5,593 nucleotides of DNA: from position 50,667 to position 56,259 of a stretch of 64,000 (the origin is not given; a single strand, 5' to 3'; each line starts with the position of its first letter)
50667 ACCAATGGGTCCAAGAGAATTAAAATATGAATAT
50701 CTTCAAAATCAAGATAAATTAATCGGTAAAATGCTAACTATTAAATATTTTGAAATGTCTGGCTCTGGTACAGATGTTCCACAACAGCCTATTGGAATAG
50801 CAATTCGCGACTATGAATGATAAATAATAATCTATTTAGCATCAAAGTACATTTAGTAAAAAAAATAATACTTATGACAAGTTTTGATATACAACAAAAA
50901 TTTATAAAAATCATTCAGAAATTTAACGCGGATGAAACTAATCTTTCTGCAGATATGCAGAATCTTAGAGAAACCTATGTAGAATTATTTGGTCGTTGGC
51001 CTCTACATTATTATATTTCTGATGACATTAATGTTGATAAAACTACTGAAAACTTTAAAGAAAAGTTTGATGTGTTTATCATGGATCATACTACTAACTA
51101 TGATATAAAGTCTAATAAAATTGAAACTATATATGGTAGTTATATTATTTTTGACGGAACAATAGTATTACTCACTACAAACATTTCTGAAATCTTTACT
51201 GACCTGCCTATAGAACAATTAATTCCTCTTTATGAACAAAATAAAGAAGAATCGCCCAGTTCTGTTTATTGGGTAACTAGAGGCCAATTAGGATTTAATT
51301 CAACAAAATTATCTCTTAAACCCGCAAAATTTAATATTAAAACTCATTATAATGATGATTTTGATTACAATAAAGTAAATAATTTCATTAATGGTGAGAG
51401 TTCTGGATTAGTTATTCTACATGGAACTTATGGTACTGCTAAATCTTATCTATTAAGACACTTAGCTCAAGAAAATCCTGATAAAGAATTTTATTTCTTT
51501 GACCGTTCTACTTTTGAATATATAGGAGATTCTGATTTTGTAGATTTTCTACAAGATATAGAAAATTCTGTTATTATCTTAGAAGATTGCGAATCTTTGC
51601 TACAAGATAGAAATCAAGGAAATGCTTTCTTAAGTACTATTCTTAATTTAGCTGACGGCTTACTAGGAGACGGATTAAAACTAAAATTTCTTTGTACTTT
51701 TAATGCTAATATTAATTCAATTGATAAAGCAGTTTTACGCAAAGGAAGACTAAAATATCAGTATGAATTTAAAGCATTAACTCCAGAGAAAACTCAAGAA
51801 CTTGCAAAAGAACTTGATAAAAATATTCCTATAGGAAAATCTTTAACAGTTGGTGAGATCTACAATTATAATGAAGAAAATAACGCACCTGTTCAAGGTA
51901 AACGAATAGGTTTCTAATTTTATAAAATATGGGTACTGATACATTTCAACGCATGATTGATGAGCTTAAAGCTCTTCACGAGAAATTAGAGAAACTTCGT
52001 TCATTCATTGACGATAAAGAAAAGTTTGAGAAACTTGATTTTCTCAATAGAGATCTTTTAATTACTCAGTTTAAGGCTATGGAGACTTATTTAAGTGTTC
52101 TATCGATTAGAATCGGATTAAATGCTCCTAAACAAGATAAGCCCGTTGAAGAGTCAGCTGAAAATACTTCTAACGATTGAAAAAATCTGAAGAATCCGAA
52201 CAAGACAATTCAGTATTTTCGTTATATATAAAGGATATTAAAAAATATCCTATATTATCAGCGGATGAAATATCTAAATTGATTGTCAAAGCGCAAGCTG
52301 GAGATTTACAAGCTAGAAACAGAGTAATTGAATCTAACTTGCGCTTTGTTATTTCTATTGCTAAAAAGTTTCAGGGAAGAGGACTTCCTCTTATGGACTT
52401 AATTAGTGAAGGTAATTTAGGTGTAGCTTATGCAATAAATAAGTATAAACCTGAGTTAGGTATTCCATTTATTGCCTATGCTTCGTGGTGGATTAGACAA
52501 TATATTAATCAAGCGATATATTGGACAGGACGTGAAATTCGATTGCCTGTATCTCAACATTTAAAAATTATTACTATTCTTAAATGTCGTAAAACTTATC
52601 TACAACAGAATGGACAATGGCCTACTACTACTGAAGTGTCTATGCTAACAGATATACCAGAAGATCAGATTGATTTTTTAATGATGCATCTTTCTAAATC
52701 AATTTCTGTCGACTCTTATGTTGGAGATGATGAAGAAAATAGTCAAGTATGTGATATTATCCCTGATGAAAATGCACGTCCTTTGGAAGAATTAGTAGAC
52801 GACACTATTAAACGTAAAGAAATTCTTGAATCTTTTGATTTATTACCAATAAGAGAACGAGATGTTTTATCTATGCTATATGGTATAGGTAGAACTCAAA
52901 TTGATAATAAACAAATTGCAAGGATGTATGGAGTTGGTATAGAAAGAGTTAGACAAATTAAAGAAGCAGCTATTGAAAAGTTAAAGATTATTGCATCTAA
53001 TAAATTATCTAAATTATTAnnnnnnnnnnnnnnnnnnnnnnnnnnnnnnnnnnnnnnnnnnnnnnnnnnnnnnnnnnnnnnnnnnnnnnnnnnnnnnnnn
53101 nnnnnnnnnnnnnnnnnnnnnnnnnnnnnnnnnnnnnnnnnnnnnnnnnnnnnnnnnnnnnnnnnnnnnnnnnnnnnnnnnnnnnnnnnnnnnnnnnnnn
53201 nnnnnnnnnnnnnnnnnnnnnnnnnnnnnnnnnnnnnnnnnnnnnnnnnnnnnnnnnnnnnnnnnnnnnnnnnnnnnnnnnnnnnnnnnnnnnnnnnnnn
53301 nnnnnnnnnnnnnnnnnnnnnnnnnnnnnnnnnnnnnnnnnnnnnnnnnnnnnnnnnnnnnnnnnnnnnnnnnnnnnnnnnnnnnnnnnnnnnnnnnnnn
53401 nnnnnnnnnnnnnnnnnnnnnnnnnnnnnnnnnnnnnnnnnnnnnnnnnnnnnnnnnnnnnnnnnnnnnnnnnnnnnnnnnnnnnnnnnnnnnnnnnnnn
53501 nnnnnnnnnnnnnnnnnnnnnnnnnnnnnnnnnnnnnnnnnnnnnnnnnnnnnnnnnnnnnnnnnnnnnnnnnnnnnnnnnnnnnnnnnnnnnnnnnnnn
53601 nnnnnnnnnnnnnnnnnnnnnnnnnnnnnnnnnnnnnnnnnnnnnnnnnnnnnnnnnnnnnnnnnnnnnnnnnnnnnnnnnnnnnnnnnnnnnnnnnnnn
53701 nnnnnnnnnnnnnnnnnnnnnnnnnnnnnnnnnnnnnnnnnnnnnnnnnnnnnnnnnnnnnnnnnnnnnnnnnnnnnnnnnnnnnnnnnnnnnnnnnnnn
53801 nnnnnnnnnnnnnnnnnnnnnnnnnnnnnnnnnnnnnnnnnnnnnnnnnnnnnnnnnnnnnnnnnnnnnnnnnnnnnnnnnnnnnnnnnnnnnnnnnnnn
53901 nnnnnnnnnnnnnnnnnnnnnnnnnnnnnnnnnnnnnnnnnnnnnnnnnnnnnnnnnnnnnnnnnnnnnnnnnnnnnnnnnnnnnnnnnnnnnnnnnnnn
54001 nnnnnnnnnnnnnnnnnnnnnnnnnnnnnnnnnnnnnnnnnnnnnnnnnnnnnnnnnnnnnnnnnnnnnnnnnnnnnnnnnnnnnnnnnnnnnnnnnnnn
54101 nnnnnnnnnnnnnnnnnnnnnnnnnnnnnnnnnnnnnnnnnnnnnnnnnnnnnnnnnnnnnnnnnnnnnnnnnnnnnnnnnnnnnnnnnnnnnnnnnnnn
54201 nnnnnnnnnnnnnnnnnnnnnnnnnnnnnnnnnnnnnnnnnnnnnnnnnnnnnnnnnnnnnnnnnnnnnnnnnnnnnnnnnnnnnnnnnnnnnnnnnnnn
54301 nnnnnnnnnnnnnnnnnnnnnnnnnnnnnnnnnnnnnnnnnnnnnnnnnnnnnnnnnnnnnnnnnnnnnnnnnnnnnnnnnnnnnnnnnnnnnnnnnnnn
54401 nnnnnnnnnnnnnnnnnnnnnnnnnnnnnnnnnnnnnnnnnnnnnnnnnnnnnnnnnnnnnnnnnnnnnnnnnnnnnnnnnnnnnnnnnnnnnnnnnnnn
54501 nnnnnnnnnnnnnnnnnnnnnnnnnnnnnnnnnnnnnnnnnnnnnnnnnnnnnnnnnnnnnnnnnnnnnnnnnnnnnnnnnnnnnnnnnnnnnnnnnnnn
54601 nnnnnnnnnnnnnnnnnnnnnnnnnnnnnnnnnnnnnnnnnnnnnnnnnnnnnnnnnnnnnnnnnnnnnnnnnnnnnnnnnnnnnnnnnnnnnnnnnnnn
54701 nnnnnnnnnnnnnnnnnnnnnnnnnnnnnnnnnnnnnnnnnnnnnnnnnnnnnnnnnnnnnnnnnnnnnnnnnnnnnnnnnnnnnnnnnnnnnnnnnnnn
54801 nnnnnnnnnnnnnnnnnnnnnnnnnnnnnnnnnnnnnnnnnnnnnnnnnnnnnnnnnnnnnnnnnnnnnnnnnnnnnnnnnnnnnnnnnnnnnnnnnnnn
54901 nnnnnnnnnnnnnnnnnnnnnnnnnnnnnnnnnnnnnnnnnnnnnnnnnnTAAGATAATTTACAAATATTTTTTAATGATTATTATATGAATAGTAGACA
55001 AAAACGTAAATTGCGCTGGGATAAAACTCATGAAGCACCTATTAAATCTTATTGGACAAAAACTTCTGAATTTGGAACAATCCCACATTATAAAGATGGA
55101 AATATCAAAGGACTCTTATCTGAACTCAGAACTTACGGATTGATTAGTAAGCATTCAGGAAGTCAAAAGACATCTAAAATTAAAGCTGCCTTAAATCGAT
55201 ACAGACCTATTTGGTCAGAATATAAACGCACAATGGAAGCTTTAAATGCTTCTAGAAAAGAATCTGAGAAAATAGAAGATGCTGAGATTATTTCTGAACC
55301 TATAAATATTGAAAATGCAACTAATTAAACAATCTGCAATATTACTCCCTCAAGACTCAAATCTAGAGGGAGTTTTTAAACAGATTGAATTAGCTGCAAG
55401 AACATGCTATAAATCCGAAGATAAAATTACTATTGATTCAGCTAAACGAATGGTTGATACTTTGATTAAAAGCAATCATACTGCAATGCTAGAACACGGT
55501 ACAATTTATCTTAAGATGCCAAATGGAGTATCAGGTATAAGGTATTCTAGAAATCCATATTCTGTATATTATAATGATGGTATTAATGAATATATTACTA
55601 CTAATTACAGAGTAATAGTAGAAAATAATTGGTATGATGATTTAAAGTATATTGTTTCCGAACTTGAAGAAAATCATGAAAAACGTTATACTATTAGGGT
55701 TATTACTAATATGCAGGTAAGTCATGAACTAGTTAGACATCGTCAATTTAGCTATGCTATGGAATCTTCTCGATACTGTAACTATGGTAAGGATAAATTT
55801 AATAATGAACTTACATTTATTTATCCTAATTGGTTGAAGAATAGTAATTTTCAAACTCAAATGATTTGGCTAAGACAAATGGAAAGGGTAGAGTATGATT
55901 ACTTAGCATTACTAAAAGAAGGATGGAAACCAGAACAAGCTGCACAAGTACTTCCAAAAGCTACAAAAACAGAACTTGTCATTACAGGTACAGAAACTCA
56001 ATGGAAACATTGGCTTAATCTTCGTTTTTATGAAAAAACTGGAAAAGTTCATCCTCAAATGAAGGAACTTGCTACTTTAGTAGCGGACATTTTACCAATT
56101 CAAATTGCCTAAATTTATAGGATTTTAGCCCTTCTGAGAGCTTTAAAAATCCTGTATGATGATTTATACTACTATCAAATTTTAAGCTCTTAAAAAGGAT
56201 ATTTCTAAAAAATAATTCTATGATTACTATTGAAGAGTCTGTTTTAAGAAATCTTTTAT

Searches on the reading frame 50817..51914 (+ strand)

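Call 65: search_protein_families(library=pfam, proteins=[window:50817-51914:+], max_evalue=0.001)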
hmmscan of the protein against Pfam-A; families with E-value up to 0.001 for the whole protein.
window:50817-51914:+ (366 aa): 2 families
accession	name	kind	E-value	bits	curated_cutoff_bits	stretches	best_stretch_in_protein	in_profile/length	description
PF00004.35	AAA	-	1.4e-08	35.7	21.2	1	199-318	1-129/131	ATPase family associated with various cellular activities (AAA)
PF13191.12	AAA_16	-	0.00082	20.4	32.6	0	195-252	23-78/167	AAA ATPase domain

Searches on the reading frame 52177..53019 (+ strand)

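Call 65: search_protein_families(library=pfam, proteins=[window:52177-53019:+], max_evalue=0.001)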
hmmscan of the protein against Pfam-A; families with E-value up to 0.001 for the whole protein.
window:52177-53019:+ (281 aa): 3 families
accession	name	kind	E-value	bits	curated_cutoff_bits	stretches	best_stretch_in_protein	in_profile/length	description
PF04542.20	Sigma70_r2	-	1.8e-14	53.7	24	1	51-112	2-63/71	Sigma-70 region 2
PF04545.22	Sigma70_r4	-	7.8e-10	38.6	24.1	1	222-270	4-49/50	Sigma-70, region 4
PF04539.22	Sigma70_r3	-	1.4e-08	35.1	25.3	1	131-202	3-74/78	Sigma-70 region 3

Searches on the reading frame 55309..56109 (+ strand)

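Call 65: search_protein_families(library=pfam, proteins=[window:55309-56109:+], max_evalue=0.001)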
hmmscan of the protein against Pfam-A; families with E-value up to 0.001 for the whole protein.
window:55309-56109:+ (267 aa): 1 family
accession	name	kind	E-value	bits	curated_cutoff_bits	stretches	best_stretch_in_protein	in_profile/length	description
PF02511.20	Thy1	-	7.9e-28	98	24.8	2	127-260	59-183/191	Thymidylate synthase complementing protein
